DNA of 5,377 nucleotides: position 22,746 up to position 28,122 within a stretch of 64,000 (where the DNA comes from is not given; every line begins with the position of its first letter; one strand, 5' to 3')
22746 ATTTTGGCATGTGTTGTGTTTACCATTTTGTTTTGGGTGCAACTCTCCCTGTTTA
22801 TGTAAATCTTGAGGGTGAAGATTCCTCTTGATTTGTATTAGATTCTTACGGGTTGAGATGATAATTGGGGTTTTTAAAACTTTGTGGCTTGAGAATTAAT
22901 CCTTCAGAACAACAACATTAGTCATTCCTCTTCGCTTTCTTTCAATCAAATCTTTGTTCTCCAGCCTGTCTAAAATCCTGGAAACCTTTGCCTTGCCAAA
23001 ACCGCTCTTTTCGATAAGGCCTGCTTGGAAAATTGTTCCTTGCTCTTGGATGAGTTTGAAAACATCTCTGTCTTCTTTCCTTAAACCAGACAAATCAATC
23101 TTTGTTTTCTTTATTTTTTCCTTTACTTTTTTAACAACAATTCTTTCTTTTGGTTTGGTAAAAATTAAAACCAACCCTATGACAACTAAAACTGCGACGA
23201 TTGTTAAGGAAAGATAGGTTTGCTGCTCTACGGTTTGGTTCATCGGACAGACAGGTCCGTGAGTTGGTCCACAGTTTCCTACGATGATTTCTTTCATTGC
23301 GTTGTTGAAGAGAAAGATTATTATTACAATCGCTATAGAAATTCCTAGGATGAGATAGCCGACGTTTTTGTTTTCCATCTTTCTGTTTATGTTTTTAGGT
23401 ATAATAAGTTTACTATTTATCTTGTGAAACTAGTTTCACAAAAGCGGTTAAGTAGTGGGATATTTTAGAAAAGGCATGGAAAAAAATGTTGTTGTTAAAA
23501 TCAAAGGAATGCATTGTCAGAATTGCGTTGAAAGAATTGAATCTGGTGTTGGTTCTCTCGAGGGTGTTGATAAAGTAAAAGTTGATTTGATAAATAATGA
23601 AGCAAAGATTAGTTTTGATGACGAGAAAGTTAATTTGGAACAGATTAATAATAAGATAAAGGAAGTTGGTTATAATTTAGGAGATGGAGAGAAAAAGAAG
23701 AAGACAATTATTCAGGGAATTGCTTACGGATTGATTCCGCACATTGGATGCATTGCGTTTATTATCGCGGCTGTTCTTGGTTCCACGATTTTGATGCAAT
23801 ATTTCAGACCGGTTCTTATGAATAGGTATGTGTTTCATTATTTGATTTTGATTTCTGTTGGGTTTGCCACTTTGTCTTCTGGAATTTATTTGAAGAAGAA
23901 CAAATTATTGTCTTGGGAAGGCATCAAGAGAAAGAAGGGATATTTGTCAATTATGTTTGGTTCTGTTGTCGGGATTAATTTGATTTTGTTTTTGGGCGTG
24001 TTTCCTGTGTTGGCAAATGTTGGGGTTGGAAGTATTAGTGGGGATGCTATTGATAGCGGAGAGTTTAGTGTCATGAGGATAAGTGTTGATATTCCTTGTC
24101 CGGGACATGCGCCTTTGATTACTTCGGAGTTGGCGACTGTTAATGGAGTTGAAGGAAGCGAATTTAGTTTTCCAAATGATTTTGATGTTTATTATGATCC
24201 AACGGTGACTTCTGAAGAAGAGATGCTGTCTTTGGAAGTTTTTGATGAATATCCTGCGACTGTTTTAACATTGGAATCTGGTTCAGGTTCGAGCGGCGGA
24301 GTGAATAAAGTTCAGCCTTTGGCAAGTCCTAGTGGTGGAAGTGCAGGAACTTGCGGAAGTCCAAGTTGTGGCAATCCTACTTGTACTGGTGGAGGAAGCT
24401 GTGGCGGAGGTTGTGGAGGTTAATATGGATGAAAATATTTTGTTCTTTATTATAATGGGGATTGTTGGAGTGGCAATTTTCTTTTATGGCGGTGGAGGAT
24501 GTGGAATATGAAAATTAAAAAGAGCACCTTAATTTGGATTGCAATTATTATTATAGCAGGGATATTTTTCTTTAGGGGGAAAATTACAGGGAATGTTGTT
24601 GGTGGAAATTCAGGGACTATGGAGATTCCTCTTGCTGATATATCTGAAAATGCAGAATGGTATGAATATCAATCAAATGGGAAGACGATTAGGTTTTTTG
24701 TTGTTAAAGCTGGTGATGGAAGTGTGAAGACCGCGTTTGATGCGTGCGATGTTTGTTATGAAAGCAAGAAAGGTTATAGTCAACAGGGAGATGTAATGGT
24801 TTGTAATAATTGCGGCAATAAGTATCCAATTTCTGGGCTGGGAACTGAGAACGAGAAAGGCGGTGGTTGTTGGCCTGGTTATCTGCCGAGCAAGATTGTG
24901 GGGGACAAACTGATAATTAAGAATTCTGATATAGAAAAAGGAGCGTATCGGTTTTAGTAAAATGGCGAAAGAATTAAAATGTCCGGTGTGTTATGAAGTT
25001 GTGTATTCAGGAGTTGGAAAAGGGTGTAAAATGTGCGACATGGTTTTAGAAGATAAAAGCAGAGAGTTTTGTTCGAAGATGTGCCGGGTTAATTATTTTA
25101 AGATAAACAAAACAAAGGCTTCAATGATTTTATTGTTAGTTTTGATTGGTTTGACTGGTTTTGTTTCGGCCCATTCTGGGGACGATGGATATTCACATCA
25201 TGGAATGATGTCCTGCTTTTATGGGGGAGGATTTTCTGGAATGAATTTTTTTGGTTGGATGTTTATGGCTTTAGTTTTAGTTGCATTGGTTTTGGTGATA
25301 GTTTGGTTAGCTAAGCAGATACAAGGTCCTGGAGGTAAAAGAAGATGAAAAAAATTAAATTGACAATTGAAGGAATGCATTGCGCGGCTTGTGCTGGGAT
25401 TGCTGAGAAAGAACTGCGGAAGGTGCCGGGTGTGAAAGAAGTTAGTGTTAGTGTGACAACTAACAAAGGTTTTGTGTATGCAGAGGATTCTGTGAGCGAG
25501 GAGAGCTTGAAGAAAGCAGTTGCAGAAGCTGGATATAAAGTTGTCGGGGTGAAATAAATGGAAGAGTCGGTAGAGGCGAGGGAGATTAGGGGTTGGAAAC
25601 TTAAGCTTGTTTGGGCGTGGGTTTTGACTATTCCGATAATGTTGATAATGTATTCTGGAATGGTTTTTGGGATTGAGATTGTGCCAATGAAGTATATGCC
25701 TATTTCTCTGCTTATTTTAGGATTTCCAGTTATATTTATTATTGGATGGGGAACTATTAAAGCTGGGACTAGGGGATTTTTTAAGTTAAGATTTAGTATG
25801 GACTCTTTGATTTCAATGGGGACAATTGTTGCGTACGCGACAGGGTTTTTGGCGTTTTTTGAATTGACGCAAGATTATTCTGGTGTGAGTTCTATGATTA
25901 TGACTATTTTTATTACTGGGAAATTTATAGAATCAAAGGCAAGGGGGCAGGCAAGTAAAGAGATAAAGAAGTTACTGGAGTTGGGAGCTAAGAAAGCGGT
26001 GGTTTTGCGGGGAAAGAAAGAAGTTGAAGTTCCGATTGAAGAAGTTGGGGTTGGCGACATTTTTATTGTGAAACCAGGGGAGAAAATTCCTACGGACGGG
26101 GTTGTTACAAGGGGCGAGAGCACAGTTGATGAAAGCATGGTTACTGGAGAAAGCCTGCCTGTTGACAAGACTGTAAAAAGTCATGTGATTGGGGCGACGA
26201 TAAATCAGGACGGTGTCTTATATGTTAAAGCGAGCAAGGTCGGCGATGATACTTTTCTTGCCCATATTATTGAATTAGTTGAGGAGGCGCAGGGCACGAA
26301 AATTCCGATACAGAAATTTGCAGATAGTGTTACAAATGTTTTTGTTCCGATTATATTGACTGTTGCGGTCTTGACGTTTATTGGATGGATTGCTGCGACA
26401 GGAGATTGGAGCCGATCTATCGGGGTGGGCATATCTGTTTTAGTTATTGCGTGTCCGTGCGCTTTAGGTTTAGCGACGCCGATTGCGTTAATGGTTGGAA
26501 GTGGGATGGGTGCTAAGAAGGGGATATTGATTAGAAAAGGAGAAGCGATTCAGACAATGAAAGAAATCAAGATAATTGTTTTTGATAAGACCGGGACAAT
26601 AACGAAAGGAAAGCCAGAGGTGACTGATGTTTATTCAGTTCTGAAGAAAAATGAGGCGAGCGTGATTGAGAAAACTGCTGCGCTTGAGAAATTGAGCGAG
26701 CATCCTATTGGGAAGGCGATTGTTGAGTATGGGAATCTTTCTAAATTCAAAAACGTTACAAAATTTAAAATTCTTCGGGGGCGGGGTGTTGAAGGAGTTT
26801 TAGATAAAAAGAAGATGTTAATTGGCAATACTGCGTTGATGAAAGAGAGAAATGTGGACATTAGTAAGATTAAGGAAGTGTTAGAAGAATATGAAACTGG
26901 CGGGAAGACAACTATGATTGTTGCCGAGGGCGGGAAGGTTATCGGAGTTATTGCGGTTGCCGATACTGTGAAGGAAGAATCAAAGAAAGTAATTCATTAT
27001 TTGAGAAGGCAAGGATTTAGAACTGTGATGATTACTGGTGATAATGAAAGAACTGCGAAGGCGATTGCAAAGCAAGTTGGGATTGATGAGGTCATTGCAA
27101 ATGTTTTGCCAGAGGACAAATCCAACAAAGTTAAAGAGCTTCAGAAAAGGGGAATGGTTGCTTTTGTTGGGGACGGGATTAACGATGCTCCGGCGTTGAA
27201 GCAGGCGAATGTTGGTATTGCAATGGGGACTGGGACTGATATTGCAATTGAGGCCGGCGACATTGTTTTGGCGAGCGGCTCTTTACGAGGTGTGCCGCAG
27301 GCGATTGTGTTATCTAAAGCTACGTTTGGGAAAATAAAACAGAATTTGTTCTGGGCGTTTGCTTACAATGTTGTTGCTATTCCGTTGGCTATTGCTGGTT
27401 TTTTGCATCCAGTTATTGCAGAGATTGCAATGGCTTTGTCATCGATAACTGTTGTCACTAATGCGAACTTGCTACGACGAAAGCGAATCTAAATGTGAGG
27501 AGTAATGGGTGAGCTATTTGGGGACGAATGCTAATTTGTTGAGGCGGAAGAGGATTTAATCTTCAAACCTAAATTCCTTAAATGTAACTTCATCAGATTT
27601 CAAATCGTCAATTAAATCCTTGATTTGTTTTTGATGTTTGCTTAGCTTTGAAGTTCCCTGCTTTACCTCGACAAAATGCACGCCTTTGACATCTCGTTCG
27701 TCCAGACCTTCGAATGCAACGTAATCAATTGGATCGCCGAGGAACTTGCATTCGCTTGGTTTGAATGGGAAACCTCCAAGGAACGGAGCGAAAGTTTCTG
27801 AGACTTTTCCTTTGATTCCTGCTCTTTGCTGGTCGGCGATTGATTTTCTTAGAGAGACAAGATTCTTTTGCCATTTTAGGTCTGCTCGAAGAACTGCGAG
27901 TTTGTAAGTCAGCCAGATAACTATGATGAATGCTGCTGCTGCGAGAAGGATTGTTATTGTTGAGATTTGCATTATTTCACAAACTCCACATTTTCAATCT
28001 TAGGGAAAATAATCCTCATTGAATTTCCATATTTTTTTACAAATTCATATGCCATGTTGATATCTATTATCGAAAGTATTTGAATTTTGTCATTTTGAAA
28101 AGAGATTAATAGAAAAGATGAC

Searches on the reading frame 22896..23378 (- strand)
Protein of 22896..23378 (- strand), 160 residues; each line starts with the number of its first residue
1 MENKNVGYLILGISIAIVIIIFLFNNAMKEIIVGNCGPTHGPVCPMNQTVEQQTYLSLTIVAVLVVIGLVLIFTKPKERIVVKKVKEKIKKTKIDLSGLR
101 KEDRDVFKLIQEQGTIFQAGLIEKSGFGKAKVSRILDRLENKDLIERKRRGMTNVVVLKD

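Call 25: search_protein_families(library=pfam, proteins=[window:22896-23378:-], max_evalue=0.01)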
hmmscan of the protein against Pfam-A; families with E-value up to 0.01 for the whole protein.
window:22896-23378:- (160 aa): 7 families
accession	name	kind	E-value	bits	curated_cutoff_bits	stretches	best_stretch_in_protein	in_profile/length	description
PF24034.1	DUF7343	-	1.2e-11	44.7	27.6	1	101-158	3-61/62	Domain of unknown function (DUF7343)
PF01047.28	MarR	-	3.7e-06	27.2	24.6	1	109-149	11-51/59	MarR family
PF12802.13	MarR_2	-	2.9e-05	24.6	27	1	109-149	13-54/61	MarR family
PF01978.25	TrmB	-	0.00026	21.2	25.6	1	98-150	5-57/68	Sugar-specific transcriptional regulator TrmB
PF13412.12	HTH_24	-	0.00052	20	21.9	1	103-146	5-48/48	Winged helix-turn-helix DNA-binding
PF18303.6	Saf_2TM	-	0.0053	17.1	29.5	0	4-105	19-116/152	SAVED-fused 2TM effector domain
PF07106.19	TBPIP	-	0.0081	16.5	22.8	0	125-152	28-55/62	TBPIP/Hop2 winged helix domain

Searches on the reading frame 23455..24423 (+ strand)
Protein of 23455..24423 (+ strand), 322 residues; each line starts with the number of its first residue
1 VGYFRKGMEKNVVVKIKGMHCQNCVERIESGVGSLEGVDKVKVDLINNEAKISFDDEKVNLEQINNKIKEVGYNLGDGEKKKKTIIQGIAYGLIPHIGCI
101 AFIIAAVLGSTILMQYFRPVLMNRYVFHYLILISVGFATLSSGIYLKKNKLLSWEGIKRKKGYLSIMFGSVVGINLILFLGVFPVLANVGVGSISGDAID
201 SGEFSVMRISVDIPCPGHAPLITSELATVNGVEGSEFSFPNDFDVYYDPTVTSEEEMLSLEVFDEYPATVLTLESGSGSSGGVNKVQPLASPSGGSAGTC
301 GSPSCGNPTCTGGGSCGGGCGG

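Call 25: search_protein_families(library=pfam, proteins=[window:23455-24423:+], max_evalue=0.01)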
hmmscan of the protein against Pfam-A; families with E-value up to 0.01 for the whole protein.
window:23455-24423:+ (322 aa): 1 family
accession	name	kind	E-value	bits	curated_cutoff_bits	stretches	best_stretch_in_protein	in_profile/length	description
PF00403.32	HMA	-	1.2e-17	64.4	24.8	1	13-73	1-61/62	Heavy-metal-associated domain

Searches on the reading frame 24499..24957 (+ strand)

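Call 25: search_protein_families(library=pfam, proteins=[window:24499-24957:+], max_evalue=0.01)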
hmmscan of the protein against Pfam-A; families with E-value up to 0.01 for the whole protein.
window:24499-24957:+ (152 aa): 2 families
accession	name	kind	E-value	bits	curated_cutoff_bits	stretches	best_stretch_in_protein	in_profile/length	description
PF10080.14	FtrD-like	-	1e-27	96.7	26.3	1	50-152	4-101/101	Membrane iron-sulfur containing protein FtrD-like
PF03966.22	Trm112p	-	0.0084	16.5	22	1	93-112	19-38/40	Trm112p-like protein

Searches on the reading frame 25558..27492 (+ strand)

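Call 25: search_protein_families(library=pfam, proteins=[window:25558-27492:+], max_evalue=0.01)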
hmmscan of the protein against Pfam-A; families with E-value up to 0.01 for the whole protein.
window:25558-27492:+ (644 aa): 4 families
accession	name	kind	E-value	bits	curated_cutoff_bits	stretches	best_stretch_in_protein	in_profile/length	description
PF00122.25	E1-E2_ATPase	-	4.1e-57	193.1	28.1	1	142-321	2-181/181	E1-E2 ATPase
PF00702.32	Hydrolase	-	1.5e-37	130.3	26.4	1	337-551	1-191/191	haloacid dehalogenase-like hydrolase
PF08282.18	Hydrolase_3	-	3.7e-09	37.1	20.9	1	531-583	203-255/255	haloacid dehalogenase-like hydrolase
PF12710.13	HAD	-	9.9e-09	36.3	27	1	467-548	82-189/189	haloacid dehalogenase-like hydrolase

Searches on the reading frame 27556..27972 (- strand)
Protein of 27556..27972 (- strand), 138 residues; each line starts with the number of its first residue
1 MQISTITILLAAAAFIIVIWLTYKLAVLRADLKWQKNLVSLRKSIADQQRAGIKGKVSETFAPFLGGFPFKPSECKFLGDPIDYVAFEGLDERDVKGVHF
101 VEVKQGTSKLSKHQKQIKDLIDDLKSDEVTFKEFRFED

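Call 25: search_protein_families(library=pfam, proteins=[window:27556-27972:-], max_evalue=0.01)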
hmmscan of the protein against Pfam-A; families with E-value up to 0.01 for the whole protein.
window:27556-27972:- (138 aa): 1 family
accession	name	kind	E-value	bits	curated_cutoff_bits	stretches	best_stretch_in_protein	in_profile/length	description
PF10107.15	Endonuc_Holl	-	3e-24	86.1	23.8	1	39-124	64-150/159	Endonuclease related to archaeal Holliday junction resolvase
